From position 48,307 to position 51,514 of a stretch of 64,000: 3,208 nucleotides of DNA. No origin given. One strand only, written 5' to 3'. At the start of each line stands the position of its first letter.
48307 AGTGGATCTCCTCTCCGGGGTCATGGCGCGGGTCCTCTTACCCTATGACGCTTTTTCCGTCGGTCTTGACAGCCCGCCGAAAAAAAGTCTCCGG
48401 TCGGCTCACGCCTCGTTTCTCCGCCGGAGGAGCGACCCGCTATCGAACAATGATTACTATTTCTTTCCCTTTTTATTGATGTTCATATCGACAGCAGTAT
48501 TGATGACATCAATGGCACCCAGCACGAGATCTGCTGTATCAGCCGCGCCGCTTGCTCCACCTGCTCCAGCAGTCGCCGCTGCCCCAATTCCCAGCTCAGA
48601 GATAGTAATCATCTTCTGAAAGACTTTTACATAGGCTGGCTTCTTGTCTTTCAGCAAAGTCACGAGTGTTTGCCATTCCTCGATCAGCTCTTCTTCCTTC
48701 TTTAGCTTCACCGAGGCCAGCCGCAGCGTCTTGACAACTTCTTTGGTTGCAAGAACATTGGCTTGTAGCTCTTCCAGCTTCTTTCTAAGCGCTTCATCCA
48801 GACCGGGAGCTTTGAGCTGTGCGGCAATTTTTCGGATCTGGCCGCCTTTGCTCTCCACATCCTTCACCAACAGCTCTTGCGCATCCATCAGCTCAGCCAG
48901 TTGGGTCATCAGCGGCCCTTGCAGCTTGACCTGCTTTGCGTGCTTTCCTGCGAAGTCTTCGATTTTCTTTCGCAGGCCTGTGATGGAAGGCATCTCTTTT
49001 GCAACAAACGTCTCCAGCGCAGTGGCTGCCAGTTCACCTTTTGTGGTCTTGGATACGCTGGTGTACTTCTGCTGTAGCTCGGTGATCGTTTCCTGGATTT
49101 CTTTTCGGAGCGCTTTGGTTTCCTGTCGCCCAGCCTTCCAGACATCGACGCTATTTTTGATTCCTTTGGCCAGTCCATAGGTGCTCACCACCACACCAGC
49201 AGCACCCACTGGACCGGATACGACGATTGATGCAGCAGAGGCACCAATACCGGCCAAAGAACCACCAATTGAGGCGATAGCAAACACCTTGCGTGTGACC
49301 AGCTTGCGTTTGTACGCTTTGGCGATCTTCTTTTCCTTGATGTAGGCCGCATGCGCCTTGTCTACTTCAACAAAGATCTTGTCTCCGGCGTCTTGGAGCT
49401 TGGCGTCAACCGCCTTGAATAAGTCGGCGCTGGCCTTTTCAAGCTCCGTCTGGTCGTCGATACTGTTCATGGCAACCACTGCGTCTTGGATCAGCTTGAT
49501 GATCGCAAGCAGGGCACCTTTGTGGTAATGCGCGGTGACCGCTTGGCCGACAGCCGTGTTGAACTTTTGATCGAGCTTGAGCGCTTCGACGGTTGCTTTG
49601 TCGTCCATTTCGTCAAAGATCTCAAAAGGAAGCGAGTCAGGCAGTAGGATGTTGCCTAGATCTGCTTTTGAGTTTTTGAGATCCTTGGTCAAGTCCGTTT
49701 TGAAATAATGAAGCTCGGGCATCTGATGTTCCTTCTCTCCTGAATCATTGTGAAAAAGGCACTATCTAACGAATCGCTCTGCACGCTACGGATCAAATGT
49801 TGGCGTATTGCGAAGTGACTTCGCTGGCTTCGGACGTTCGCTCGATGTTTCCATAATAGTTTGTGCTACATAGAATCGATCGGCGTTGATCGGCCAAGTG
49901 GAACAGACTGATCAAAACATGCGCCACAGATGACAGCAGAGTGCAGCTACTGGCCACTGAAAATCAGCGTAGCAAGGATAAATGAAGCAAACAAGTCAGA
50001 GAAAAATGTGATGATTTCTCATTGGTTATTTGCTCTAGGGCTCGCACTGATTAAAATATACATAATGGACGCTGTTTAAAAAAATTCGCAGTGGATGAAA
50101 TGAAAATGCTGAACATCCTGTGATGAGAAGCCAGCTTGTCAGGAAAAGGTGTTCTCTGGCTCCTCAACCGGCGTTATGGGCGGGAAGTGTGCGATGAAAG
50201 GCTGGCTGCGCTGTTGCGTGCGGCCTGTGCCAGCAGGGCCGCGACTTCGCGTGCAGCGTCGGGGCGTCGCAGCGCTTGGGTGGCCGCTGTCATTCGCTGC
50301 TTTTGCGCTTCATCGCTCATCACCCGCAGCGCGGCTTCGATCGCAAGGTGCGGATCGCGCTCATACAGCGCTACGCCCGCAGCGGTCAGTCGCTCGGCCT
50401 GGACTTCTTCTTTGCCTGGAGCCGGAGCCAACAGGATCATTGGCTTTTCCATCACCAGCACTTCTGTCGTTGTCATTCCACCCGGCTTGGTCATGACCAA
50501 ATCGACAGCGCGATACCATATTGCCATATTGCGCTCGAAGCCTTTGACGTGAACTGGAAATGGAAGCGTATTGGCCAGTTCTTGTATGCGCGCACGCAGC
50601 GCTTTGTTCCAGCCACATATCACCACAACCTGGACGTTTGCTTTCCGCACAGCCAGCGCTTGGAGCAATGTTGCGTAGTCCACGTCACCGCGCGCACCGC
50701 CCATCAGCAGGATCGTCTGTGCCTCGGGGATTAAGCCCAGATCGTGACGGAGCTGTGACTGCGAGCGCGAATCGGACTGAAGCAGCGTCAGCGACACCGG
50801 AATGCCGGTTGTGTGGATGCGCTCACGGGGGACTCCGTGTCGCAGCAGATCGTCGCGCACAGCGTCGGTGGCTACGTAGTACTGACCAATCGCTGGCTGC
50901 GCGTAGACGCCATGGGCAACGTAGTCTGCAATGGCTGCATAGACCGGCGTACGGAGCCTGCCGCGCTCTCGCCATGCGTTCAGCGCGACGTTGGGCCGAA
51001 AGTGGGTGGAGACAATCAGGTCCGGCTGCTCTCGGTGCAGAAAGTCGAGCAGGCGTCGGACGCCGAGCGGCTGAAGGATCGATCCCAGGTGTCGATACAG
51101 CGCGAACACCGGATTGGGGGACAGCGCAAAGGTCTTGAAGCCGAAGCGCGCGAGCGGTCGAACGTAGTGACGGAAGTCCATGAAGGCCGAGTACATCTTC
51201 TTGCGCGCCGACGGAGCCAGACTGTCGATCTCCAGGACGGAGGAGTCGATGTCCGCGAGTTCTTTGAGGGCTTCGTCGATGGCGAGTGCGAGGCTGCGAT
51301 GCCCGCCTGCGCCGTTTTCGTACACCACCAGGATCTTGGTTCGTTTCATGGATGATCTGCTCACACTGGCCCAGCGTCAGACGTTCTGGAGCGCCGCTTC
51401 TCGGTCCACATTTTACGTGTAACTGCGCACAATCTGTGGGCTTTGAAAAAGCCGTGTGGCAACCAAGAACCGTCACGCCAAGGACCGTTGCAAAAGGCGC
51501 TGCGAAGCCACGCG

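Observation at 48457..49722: Orphan helical protein with two glycine-zipper hydrophobic hairpins in an AT-rich islet: candidate pore-forming or membrane-remodelling effector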

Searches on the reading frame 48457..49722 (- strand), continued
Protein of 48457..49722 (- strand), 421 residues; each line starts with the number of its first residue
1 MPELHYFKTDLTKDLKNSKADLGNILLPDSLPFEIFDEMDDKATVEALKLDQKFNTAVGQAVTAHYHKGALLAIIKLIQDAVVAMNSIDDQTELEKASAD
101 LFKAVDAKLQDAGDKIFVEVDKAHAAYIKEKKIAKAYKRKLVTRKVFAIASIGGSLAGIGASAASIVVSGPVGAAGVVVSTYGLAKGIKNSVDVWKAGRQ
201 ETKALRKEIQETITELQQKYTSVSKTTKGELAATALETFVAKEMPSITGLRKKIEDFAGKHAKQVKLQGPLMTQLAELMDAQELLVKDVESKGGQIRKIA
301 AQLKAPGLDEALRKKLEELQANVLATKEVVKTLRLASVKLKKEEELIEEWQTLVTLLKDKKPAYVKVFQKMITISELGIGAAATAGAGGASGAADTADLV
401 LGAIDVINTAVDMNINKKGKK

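Call 100: search_protein_families(library=ncbifam, proteins=[L189:9998-11188:+, L186:10001-11221:+, P0016, P0012, L187:11270-12262:+, L180:3208-4155:+, L174:3825-4112:+, L194:11970-13085:-, L174:6289-6918:+], max_evalue=0.01)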
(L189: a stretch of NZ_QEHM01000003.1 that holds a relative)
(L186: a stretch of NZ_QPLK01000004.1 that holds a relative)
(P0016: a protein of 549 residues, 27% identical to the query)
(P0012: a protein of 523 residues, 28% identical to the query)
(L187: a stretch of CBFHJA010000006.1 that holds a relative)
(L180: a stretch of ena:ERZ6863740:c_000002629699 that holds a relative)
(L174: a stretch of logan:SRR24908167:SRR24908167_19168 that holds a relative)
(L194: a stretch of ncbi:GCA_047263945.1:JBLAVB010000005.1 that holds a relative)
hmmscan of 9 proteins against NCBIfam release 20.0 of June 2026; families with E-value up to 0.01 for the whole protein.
L189:9998-11188:+ (397 aa): 9 families
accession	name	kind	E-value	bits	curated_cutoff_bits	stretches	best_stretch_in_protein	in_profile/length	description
NF045487.1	ASRP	equivalog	2.5e-05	23.1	300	1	182-359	96-270/593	archaea-specific SMC-related protein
TIGR02169.1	SMC_prok_A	equivalog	8.1e-05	20.5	729.4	1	186-352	242-911/1165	chromosome segregation protein SMC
TIGR02168.1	SMC_prok_B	equivalog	0.00012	20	567.35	1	222-346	365-492/1181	chromosome segregation protein SMC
NF002572.0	PRK02224.1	equivalog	0.00079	17.8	1087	1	182-361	419-595/888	DNA double-strand break repair ATPase Rad50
NF033838.0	PspC_subgroup_1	exception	0.00087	18.1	700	1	138-359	17-228/684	pneumococcal surface protein PspC, choline-binding form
NF003034.1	PRK03918.1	equivalog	0.00087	17.4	700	1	183-358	406-576/878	DNA double-strand break repair ATPase Rad50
NF047516.1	LA_3659_fam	equivalog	0.0016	18.1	36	0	231-319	63-150/221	LA_3659 family protein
NF047514.1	SpiroCoCo_N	equivalog_domain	0.0016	18.1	75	0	231-319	63-150/221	SpiroCoCo family coiled-coil protein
NF008438.0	PRK11281.1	equivalog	0.0084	13.9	991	0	193-345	36-191/1113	mechanosensitive channel MscK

L186:10001-11221:+ (407 aa): 1 family
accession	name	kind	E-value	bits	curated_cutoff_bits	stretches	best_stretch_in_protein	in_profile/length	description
NF045487.1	ASRP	equivalog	0.0029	16.3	300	1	188-349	321-477/593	archaea-specific SMC-related protein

P0016 (549 aa): 0 families

P0012 (523 aa): 2 families
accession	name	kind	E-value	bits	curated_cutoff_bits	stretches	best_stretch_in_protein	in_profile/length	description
NF009647.0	PRK13182.1-2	equivalog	0.0017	18.4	165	1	390-476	89-174/176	chromosome-anchoring protein RacA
NF049871.2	cytotoxin_MakA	exception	0.0054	15.7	320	1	389-507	116-231/354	alpha-pore-forming cytotoxin MakA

L187:11270-12262:+ (331 aa): 0 families

L180:3208-4155:+ (315 aa): 0 families

L174:3825-4112:+ (95 aa): 0 families

L194:11970-13085:- (371 aa): 0 families

L174:6289-6918:+ (209 aa): 0 families

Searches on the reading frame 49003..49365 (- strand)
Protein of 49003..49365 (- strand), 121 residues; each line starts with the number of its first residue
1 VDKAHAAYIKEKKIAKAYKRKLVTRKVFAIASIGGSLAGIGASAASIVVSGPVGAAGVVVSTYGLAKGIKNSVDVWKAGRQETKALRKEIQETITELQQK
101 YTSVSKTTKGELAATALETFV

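Call 85: search_solved_structures(query=A6, max_evalue=10, show_alignments=3)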
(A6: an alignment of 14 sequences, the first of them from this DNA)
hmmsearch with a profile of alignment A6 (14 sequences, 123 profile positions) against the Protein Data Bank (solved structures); distinct sequences matched with E-value up to 10: 44.
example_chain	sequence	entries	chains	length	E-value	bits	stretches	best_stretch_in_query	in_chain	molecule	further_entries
7x45_A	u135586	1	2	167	0.12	15.5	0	72-114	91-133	Interferon gamma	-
3jqh_A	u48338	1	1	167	0.14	15.3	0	93-114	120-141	C-type lectin domain family 4 member M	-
5xsd_L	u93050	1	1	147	0.39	13.9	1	72-115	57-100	Signal transduction histidine kinase, LytS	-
5xsj_L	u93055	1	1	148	0.4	13.8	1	72-115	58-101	Signal transduction histidine kinase, LytS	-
6rgo_C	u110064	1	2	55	0.44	13.7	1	87-121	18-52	Autophagy protein 16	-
2xrh_A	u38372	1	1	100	0.48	13.6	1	69-121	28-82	PROTEIN HP0721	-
8qae_A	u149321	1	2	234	0.54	13.4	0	65-112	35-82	sc-apCC-6-SLLA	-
4m86_A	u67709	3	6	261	0.58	13.3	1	62-98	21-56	Enoyl-[acyl-carrier-protein] reductase [NADH]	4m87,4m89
4zry_B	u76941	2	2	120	0.67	13.1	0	74-110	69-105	Keratin, type II cytoskeletal 1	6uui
9s5x_A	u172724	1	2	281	0.72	13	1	62-98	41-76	Enoyl-[acyl-carrier-protein] reductase [NADH]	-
1by1_A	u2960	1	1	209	0.75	12.9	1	48-96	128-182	PROTEIN (PIX)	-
6dkm_B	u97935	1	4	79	0.76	12.9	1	73-115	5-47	DHD131_B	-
5j0h_A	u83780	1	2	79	0.79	12.9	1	65-92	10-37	Design construct 2L6HC3_13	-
5lkb_A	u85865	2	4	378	0.79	12.9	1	73-109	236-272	Glutathione S-transferase omega-like 2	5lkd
7ew6_F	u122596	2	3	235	0.95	12.6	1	37-93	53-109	Photosystem I reaction center subunit III, chloroplastic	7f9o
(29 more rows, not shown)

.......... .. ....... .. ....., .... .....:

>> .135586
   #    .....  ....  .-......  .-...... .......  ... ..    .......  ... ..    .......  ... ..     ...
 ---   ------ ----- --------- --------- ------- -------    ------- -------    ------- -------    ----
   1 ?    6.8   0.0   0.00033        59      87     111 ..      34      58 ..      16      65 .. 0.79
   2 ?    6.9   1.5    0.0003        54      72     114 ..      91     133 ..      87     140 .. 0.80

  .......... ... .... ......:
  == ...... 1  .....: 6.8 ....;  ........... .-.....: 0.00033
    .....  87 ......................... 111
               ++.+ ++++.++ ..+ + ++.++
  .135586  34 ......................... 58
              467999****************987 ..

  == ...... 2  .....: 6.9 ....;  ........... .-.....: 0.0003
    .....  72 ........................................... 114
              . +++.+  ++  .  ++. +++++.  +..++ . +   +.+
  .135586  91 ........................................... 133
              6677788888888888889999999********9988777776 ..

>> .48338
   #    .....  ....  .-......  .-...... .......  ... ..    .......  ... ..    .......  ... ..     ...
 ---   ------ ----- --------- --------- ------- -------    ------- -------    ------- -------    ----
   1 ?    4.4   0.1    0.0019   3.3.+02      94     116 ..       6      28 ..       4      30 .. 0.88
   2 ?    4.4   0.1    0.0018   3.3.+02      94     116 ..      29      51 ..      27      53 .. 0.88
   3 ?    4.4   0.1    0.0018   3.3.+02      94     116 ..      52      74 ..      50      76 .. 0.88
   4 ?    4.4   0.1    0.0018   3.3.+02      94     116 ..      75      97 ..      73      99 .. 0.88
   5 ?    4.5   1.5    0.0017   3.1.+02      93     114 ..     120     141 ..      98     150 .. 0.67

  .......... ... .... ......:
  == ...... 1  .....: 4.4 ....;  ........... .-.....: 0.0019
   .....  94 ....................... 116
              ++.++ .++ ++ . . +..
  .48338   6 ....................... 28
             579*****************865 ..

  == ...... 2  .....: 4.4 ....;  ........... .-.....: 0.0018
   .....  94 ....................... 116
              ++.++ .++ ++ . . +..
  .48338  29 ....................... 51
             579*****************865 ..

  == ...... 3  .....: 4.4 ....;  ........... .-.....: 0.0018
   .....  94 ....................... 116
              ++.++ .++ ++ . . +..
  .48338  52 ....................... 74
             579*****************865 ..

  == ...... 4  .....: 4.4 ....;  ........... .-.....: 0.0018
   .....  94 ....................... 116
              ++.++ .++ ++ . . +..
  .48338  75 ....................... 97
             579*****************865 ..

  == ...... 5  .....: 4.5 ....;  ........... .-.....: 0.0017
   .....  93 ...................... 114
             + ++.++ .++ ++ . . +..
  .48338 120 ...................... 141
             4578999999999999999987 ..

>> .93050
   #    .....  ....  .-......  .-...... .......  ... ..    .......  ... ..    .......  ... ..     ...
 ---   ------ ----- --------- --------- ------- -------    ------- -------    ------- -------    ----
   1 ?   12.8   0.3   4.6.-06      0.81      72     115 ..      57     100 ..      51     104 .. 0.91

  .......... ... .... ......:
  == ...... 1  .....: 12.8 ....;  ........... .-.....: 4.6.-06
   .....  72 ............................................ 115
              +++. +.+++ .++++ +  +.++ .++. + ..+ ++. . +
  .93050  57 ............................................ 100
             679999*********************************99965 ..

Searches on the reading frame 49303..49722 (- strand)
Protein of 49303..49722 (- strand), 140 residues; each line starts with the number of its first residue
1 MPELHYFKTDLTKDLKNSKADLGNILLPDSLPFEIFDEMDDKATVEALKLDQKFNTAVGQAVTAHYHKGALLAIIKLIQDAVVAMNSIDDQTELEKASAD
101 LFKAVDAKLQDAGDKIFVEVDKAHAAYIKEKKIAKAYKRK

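Call 86: search_solved_structures(query=A7, max_evalue=10, show_alignments=2)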
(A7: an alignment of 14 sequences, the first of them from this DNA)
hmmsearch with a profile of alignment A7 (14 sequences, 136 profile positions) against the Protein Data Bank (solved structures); distinct sequences matched with E-value up to 10: 27.
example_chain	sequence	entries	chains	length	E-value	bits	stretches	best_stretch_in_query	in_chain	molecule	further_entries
5cwb_A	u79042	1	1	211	0.02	18.6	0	65-114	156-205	Designed helical repeat protein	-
8ek4_A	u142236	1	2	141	0.024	18.3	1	60-124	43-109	Ice-binding protein TIP-99a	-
6sny_A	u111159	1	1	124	0.026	18.2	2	63-122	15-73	Synthetic EPCR binding protein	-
8fjg_A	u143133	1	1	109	0.094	16.4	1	77-126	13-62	H12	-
6b3i_A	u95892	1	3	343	0.16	15.7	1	54-127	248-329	Annexin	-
5swa_A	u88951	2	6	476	0.18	15.5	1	61-129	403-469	Extracellular solute-binding protein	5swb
3s84_A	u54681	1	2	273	0.25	15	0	55-124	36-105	Apolipoprotein A-IV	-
9hx4_F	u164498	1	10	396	0.34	14.6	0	50-112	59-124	Apolipoprotein A-IV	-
4tql_A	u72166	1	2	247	0.56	13.9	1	42-128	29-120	Three helix bundle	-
8sk7_G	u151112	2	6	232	0.7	13.6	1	61-107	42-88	Hemagglutinin | Hemagglutinin HA2 chain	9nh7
7jpd_a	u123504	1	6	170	0.74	13.5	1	61-107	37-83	Hemagglutinin HA2 chain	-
3m6s_B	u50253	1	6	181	0.85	13.3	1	65-110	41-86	Hemagglutinin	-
2i44_A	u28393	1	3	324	1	13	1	48-91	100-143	Serine-threonine phosphatase 2C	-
5xub_A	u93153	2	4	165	1.1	13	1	49-132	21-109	Methyl-accepting chemotaxis sensory transducer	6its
9kup_A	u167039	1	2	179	1.3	12.7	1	49-132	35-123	Methyl-accepting chemotaxis sensory transducer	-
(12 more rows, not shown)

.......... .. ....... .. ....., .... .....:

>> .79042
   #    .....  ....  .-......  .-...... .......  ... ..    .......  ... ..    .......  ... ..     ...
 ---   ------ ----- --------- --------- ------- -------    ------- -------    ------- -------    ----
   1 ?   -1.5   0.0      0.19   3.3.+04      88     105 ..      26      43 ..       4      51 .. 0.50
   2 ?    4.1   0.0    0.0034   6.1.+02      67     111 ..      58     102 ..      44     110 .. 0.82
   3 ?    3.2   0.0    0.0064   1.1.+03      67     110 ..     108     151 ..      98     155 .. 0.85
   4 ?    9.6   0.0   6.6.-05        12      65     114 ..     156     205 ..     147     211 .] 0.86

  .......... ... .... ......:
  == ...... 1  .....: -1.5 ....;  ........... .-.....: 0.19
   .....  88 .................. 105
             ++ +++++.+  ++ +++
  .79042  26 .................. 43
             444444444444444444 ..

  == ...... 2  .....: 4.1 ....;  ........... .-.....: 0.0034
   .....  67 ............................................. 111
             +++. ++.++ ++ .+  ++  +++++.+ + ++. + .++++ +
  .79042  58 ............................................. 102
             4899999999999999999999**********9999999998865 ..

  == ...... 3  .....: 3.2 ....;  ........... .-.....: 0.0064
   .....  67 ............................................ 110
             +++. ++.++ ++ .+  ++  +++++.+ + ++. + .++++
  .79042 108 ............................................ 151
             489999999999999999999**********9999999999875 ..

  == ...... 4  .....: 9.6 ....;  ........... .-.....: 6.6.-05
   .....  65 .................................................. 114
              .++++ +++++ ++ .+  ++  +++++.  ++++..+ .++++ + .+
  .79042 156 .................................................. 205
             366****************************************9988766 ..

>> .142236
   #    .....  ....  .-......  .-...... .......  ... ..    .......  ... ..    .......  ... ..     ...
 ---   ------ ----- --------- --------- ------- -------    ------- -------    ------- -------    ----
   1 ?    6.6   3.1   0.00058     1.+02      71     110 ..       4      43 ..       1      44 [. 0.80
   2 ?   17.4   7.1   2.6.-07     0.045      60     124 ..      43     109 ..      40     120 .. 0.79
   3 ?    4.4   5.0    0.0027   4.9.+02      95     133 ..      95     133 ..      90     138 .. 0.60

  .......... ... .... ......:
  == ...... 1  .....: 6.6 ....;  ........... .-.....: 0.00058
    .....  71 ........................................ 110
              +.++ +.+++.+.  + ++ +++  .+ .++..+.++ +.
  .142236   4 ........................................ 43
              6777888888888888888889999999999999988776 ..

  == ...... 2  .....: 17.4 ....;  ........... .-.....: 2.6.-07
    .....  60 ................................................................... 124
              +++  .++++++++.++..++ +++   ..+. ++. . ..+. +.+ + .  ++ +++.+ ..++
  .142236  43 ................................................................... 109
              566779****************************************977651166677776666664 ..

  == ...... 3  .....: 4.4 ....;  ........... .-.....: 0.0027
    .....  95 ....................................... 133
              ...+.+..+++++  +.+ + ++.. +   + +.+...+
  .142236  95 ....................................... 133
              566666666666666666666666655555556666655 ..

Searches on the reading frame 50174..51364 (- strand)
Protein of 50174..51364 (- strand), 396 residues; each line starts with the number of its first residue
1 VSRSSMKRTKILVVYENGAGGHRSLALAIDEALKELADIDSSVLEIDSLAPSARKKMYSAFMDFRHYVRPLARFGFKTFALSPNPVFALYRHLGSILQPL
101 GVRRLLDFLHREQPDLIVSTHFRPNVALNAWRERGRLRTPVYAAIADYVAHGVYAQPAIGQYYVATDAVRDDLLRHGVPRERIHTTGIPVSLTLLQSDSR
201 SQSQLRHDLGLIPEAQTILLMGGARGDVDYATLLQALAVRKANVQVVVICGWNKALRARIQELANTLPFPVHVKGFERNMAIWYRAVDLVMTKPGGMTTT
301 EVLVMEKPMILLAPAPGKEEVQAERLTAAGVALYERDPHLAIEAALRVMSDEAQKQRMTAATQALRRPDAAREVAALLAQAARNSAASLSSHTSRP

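Call 16: find_related_loci(query=window:50174-51364:-, collection=genome_contigs, flank=10000)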
Query window:50174-51364:- (396 aa) in genome_contigs; peptide patterns used: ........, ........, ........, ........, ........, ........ (x = any residue, [..] = any of these).
71 stretches matched a pattern; 1 encode a relative of the query (tblastn E <= 1e-3); 1 distinct loci.
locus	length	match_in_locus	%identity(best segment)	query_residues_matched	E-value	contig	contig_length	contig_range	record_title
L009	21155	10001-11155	23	1-377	2e-23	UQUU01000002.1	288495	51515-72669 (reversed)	uncultured Succiniclasticum sp. isolate UMGS663 genome assembly, contig: NODE_8_length_288495_cov_29.687776, whole genom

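Call 30: search_protein_families(library=pfam, proteins=[window:50174-51364:-], max_evalue=0.001)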
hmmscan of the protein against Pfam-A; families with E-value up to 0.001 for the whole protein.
window:50174-51364:- (396 aa): 4 families
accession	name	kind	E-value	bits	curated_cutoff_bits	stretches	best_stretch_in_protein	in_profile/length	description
PF06925.17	MGDG_synth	-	5.5e-19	69.3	25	1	23-190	2-169/169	Monogalactosyldiacylglycerol (MGDG) synthase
PF04101.22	Glyco_tran_28_C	-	1.6e-10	41.7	22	1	217-372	1-164/166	Glycosyltransferase family 28 C-terminal domain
PF02350.25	Epimerase_2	-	5.5e-09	35.8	30.6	1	163-378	127-346/347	UDP-N-acetylglucosamine 2-epimerase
PF13439.12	Glyco_transf_4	-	0.00085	19.8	28.5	0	96-185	55-161/170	Glycosyltransferase Family 4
